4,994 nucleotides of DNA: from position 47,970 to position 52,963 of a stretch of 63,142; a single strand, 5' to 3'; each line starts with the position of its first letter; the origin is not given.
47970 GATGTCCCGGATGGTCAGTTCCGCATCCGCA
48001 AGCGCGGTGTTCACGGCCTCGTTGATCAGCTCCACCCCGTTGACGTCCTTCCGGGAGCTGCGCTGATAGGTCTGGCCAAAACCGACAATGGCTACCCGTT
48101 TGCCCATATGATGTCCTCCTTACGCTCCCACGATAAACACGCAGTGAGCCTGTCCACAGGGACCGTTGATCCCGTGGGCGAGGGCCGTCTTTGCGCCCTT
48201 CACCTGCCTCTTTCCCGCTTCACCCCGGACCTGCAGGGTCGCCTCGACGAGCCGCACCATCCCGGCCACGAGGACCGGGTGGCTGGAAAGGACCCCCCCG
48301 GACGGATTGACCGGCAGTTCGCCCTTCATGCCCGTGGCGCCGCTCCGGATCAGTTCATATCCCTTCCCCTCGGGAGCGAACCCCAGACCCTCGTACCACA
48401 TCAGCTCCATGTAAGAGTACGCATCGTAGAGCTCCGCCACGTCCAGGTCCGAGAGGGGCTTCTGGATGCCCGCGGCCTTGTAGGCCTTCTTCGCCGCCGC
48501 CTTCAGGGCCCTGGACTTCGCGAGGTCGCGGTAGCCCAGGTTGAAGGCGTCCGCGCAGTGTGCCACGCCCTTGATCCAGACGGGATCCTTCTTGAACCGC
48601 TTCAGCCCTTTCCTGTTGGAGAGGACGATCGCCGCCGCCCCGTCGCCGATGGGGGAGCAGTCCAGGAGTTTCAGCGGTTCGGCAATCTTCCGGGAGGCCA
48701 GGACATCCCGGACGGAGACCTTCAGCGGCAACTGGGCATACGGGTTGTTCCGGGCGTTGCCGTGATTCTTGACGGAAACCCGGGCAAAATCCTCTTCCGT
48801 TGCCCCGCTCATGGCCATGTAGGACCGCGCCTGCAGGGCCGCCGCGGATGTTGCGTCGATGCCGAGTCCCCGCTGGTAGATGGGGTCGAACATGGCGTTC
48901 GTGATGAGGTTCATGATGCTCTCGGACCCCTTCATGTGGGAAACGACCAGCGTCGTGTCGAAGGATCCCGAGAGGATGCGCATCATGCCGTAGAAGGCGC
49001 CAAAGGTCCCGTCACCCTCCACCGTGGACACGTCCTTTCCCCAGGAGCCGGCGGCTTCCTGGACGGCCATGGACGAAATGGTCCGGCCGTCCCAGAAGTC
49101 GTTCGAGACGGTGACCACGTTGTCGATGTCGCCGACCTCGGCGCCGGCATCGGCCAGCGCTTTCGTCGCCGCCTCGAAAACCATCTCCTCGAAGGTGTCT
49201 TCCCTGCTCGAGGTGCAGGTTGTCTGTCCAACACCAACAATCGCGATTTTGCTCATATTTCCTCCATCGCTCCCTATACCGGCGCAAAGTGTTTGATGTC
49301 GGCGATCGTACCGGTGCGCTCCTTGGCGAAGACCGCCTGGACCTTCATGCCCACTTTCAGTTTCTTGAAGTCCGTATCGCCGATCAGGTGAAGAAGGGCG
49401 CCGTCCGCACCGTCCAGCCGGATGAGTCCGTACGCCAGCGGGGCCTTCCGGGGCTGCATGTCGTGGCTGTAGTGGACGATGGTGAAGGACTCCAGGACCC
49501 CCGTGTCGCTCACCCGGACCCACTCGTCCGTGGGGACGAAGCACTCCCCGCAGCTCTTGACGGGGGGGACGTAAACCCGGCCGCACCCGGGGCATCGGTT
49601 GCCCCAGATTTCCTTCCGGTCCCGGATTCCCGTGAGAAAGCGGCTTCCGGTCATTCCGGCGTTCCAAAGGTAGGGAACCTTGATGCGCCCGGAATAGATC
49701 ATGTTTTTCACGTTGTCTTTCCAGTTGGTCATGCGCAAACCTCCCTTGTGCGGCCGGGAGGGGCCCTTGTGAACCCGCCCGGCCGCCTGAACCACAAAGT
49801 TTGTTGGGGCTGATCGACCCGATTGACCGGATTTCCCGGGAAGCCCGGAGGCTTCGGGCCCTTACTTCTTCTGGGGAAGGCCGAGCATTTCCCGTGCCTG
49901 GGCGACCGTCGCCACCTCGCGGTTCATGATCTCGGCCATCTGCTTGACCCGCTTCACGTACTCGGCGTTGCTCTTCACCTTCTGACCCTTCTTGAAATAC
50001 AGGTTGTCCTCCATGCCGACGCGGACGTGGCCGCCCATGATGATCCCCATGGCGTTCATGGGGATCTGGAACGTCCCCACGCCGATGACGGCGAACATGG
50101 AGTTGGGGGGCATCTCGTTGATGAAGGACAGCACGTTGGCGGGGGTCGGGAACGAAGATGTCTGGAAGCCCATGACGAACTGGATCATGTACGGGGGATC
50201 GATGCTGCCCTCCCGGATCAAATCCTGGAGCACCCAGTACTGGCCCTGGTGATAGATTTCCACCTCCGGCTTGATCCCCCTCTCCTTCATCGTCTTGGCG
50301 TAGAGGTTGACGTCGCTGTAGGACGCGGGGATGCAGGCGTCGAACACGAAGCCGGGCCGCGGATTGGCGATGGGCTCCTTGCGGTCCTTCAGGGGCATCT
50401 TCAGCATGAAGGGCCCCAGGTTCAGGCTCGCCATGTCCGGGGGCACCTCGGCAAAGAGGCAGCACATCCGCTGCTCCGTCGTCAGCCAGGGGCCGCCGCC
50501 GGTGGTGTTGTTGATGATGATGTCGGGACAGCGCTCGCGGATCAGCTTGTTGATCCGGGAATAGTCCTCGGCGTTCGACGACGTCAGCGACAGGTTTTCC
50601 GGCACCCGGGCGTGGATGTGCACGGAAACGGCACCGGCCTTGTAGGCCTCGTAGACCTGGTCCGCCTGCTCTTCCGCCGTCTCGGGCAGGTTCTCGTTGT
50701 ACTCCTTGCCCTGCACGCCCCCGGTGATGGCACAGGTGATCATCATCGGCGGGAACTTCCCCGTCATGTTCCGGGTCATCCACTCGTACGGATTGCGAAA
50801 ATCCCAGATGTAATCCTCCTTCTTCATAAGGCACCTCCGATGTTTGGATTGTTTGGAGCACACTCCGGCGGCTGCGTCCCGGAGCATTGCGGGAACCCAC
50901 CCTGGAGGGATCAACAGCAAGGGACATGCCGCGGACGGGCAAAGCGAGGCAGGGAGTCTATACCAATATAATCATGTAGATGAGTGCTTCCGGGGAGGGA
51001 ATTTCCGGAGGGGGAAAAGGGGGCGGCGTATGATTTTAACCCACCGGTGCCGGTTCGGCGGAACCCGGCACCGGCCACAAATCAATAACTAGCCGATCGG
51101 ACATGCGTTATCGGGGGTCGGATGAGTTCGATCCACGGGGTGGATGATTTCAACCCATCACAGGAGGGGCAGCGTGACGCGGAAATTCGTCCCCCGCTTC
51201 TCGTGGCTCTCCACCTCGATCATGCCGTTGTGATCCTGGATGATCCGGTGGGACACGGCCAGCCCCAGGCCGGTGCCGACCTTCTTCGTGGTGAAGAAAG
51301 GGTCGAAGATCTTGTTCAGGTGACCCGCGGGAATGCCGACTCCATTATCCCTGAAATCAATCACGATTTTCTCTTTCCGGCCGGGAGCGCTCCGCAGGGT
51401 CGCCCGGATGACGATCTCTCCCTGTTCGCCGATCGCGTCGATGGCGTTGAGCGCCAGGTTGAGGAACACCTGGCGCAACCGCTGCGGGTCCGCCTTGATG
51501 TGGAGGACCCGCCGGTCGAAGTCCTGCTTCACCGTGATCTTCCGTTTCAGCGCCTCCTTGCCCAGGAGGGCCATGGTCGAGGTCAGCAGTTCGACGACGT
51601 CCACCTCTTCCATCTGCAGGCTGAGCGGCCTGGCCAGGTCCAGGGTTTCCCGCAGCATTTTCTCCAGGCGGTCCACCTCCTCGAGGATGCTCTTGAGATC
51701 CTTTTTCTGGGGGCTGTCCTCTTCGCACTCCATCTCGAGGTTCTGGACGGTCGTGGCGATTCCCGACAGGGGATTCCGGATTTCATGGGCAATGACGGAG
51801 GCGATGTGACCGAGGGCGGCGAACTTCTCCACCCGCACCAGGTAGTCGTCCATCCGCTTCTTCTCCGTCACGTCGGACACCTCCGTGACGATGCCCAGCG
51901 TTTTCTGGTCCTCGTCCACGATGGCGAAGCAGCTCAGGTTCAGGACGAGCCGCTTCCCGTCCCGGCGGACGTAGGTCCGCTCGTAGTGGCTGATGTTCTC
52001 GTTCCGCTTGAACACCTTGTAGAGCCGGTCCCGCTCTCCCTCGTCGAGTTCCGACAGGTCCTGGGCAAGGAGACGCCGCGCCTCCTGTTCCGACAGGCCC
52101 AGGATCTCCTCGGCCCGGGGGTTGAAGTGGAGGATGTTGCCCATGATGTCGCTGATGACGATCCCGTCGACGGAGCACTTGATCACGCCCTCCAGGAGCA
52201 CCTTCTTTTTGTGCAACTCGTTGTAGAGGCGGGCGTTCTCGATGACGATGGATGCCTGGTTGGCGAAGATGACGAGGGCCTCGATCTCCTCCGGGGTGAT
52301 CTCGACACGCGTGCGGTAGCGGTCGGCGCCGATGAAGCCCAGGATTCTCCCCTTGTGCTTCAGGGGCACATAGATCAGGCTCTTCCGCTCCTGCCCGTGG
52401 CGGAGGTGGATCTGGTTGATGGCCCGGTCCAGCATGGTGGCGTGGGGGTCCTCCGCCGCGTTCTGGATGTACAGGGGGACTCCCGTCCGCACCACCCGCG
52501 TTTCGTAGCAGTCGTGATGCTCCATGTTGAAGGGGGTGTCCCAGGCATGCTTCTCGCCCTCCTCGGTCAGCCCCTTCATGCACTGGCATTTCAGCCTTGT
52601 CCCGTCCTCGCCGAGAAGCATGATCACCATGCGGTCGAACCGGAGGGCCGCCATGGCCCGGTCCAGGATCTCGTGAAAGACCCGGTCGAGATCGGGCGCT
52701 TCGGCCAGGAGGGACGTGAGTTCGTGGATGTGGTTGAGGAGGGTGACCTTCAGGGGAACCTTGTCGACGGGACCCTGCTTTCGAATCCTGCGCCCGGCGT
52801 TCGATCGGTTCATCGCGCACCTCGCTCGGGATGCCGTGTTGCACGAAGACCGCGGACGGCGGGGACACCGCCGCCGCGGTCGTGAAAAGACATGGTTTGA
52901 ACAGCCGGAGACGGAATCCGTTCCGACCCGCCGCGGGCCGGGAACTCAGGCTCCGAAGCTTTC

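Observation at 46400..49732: DUF35 - thiolase-fold - thiolase-fold - DUF35 block in which neither thiolase-fold protein has the canonical nucleophile Cys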

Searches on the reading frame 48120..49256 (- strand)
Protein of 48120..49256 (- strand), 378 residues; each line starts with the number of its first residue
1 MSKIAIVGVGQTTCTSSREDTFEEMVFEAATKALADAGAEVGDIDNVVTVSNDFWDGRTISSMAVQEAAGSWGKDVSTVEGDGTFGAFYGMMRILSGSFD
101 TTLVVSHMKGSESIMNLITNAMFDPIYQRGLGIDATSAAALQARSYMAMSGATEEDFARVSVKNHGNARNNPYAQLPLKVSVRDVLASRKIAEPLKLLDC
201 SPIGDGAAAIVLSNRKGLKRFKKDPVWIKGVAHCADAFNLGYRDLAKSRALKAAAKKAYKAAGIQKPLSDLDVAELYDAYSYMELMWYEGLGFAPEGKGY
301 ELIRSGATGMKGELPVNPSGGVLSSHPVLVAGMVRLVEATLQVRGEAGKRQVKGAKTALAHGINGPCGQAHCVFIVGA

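Call 7: search_protein_families(library=pfam, proteins=[window:48120-49256:-], max_evalue=0.01)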
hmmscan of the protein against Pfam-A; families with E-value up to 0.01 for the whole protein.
window:48120-49256:- (378 aa): 3 families
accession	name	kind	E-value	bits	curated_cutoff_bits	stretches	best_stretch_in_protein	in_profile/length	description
PF22691.2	Thiolase_C_1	-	2.3e-41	141.3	28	1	243-376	13-142/144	Thiolase C-terminal domain-like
PF00108.29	Thiolase_N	-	1.1e-06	28.6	26.4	1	6-215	3-259/260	Thiolase, N-terminal domain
PF02803.24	Thiolase_C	-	0.00036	20.6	27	0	253-355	26-109/123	Thiolase, C-terminal domain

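Call 8: search_protein_families(library=ncbifam, proteins=[window:48120-49256:-], max_evalue=0.01)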
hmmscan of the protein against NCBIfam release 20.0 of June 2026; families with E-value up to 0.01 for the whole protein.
window:48120-49256:- (378 aa): 22 families
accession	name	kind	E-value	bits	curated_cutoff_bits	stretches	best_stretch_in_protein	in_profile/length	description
NF006180.0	PRK08313.1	subfamily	4.8e-88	295.6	514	1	2-378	4-384/389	thiolase domain-containing protein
NF004720.0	PRK06064.1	subfamily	3.5e-83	279.5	420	1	1-376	1-385/389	thiolase domain-containing protein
NF004722.0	PRK06066.1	equivalog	3.5e-79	266.6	516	1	2-373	4-380/385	thiolase domain-containing protein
NF004721.0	PRK06065.1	equivalog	3.5e-77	259.9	455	1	3-373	11-388/393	thiolase domain-containing protein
NF053570.1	AcCoTHIOL_METTL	equivalog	6e-66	222.8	600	1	1-376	1-381/385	acetyl-CoA acetyltransferase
NF004810.0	PRK06157.1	equivalog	2.7e-60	204.6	403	1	2-377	7-396/400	acetyl-CoA acetyltransferase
NF009228.0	PRK12578.1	subfamily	1e-59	202.1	485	1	2-371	3-381/387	thiolase domain-containing protein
NF004982.0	PRK06365.1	equivalog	5.7e-59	200.3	695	2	4-243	18-265/430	thiolase domain-containing protein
NF005704.0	PRK07516.1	subfamily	1.2e-57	195.6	412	1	2-365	2-375/389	thiolase domain-containing protein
NF004811.0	PRK06158.1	subfamily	5.1e-57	193.6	421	1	3-366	9-369/384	acetyl-CoA acetyltransferase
NF005924.0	PRK07937.1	subfamily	1.7e-56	192.2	419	1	1-376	2-349/353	lipid-transfer protein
NF006102.0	PRK08256.1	subfamily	2.9e-55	187.9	436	1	2-363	3-379/394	lipid-transfer protein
NF004715.0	PRK06059.1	equivalog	1.2e-53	182.5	424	1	2-361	4-384/399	lipid-transfer protein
NF005892.0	PRK07855.1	subfamily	1.1e-48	166.1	469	2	126-360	138-374/390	lipid-transfer protein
NF006010.0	PRK08142.1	subfamily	2e-44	151.9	462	1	3-372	6-379/388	thiolase domain-containing protein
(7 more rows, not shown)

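Call 10: search_solved_structures(query=window:48120-49256:-, max_evalue=0.00001, show_alignments=3)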
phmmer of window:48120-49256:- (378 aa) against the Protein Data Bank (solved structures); distinct sequences matched with E-value up to 0.00001: 19.
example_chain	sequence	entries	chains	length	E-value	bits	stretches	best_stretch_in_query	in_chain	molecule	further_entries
6hsj_A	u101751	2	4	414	4.1e-46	161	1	3-364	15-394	SCP2-thiolase (type-1)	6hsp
6hrv_A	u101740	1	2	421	4.4e-46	160.9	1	3-364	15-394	SCP2-thiolase (type-1)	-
4yzo_A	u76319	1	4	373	9.1e-46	159.9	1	4-375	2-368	Putative acyl-CoA acyltransferase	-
7yvy_A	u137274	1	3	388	1.3e-42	149.6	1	1-366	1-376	Acetyl-CoA acetyltransferase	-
6esq_A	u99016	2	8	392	1.3e-38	136.4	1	2-347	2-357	acetoacetyl-CoA thiolase | Acetyl-CoA acetyltransferase thiolase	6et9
7pxp_C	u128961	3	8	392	2.4e-38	135.5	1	4-371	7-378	Benzoylsuccinyl-CoA thiolase subunit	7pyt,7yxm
4u4e_A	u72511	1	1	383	4.7e-32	114.8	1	3-371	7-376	Thiolase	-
3zbl_A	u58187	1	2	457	3.8e-28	101.9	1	82-354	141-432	3-KETOACYL-COA THIOLASE-LIKE PROTEIN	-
3zbk_A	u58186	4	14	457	4.1e-28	101.8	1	82-354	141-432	3-KETOACYL-COA THIOLASE-LIKE PROTEIN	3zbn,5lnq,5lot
9myr_A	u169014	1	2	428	5e-28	101.5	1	138-375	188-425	Nonspecific lipid-transfer protein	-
3zbg_A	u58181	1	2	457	6e-28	101.3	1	83-354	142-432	3-KETOACYL-COA THIOLASE-LIKE PROTEIN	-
4bia_A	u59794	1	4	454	3.2e-27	98.9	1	133-355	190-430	3-KETOACYL-COA THIOLASE, PUTATIVE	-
4bi9_A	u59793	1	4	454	1.1e-26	97.1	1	133-355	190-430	3-KETOACYL-COA THIOLASE, PUTATIVE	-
6ok1_A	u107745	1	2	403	9.9e-25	90.7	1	138-348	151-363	Lipid-transfer protein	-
9skm_I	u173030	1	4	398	2e-15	60.1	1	3-368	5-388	2,4-diacetylphloroglucinol biosynthesis protein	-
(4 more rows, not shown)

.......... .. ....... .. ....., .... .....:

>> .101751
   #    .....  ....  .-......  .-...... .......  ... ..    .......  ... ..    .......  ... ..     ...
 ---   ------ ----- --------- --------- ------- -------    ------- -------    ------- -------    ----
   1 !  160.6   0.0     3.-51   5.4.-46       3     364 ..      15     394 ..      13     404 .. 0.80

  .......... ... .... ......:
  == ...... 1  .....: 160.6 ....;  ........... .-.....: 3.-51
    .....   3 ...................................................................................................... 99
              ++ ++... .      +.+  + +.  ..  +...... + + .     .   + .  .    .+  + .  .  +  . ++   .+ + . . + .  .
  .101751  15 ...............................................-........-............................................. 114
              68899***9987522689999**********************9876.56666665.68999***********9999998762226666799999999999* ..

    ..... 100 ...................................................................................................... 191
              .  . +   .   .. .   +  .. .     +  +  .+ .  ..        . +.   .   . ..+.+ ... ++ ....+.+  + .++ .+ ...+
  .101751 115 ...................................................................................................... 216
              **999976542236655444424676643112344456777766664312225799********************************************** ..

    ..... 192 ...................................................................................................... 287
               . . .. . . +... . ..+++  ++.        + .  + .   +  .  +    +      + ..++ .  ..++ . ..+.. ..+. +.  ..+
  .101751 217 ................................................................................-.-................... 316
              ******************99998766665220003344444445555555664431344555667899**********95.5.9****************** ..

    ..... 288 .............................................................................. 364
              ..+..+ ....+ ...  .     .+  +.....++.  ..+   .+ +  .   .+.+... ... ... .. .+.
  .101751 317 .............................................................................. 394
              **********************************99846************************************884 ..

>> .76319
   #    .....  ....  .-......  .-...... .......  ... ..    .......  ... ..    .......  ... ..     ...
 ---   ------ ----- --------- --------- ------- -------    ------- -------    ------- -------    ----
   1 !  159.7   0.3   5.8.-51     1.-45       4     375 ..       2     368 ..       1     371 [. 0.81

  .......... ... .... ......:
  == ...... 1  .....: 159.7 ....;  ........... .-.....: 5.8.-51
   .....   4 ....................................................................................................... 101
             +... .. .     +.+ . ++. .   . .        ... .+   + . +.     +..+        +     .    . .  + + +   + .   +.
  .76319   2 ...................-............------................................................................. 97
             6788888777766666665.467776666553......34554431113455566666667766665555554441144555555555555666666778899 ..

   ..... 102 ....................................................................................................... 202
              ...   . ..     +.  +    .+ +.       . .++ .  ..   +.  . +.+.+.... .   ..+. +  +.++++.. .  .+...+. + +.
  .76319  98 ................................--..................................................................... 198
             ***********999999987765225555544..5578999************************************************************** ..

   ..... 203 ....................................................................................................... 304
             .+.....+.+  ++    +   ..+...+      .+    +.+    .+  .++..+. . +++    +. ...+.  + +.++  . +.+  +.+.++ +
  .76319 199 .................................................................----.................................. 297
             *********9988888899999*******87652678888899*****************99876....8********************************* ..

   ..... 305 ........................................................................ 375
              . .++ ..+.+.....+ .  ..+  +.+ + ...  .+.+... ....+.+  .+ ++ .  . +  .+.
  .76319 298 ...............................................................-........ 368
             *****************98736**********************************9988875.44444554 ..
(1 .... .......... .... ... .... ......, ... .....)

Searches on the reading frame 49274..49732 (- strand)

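Call 7: search_protein_families(library=pfam, proteins=[window:49274-49732:-], max_evalue=0.01)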
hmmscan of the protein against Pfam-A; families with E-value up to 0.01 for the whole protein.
window:49274-49732:- (152 aa): 2 families
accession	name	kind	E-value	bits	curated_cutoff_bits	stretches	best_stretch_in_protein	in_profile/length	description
PF01796.24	OB_ChsH2_C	-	1.1e-15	57.7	27.1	1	71-135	1-64/65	ChsH2, C-terminal OB-fold domain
PF12172.15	zf-ChsH2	-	4.6e-07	29.9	23.2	1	38-67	5-34/37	ChsH2, rubredoxin-like zinc ribbon domain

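Call 8: search_protein_families(library=ncbifam, proteins=[window:49274-49732:-], max_evalue=0.01)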
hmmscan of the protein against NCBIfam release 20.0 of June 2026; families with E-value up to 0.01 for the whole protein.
window:49274-49732:- (152 aa): 2 families
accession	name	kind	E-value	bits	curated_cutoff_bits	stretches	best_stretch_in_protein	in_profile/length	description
NF053627.1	BnzsclthlBbsAGT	equivalog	0.00048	20.1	250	1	43-106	37-98/145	benzoylsuccinyl-CoA thiolase subunit BbsA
NF009148.0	PRK12496.1-5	equivalog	0.0096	15.8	243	0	38-64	119-145/163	hypothetical protein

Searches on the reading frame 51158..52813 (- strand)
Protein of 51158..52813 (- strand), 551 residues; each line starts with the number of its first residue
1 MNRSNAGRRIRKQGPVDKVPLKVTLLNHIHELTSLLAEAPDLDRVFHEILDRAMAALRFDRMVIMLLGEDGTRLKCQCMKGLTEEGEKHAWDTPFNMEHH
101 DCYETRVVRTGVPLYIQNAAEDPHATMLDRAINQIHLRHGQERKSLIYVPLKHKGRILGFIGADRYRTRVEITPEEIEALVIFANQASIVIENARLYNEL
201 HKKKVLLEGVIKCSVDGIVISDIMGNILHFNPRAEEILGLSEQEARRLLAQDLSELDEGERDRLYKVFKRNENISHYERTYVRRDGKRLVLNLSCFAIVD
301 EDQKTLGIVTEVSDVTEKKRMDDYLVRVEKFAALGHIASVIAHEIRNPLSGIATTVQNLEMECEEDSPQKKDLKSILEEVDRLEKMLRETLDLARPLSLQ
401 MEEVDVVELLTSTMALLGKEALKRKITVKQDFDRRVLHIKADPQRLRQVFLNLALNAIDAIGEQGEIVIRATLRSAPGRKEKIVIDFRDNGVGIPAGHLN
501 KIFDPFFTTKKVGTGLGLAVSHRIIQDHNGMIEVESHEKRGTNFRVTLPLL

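Call 12: search_protein_families(library=pfam, proteins=[window:51158-52813:-], max_evalue=0.0001)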
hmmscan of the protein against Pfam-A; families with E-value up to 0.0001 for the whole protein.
window:51158-52813:- (551 aa): 9 families
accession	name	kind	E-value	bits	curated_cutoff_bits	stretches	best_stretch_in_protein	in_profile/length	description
PF02518.31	HATPase_c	-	1.2e-27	96.9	26.4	1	442-550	2-109/111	Histidine kinase-, DNA gyrase B-, and HSP90-like ATPase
PF00512.31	HisKA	-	1.9e-14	53.9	26.9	1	335-395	3-62/66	His Kinase A (phospho-acceptor) domain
PF01590.32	GAF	-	4.1e-14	53.7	22.4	1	41-191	1-133/133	GAF domain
PF13426.13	PAS_9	-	4.3e-12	46.6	27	1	216-317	2-103/103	PAS domain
PF13185.12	GAF_2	-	3.5e-11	43.9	28.6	1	41-192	3-136/136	GAF domain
PF13492.12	GAF_3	-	9.4e-09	36.2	27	1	41-193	1-129/129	GAF domain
PF00989.32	PAS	-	1.1e-08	35.5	22.6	1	214-315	10-113/113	PAS fold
PF13188.13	PAS_8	-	8.6e-07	29.1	21.8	1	207-260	3-54/65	PAS domain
PF08448.16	PAS_4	-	2.3e-05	25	23.1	1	215-320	5-110/110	PAS fold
